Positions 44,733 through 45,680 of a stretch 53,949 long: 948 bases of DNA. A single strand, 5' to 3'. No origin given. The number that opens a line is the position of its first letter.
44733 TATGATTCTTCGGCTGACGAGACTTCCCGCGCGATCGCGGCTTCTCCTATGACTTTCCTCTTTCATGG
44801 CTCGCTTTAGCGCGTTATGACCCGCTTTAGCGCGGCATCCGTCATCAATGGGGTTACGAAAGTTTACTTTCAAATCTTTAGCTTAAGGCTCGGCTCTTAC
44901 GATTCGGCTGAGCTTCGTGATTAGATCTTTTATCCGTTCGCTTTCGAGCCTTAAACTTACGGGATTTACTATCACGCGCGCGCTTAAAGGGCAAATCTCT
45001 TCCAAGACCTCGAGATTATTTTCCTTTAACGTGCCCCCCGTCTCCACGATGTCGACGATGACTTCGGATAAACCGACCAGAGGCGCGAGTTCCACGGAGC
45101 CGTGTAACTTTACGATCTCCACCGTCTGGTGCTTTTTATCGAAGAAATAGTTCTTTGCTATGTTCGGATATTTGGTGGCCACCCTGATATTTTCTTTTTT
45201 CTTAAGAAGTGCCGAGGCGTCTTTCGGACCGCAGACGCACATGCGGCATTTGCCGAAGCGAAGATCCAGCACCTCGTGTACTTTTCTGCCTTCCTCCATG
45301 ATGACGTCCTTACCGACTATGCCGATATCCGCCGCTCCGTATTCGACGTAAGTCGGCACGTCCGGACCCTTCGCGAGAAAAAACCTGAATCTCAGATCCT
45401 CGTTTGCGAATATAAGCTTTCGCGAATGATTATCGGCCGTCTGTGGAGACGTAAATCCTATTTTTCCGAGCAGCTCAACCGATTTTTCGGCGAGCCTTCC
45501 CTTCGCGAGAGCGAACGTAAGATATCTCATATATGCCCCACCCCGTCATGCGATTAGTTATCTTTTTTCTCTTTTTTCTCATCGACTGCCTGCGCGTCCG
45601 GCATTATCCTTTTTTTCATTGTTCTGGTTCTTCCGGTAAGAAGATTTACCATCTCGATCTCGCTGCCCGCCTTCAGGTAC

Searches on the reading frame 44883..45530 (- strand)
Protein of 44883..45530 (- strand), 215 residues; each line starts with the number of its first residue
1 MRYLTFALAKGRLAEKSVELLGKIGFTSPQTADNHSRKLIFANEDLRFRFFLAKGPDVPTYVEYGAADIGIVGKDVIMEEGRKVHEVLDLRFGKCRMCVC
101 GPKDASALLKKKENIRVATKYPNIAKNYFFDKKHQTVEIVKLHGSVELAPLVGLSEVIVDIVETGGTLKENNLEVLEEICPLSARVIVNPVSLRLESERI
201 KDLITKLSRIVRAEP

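Call 11: search_protein_families(library=ncbifam, proteins=[window:44883-45530:-])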
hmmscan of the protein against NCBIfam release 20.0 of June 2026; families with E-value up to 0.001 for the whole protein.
window:44883-45530:- (215 aa): 1 family
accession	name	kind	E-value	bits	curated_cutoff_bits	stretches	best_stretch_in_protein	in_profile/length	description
TIGR00070.1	hisG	equivalog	4.3e-61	206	75.75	1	4-188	1-183/183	ATP phosphoribosyltransferase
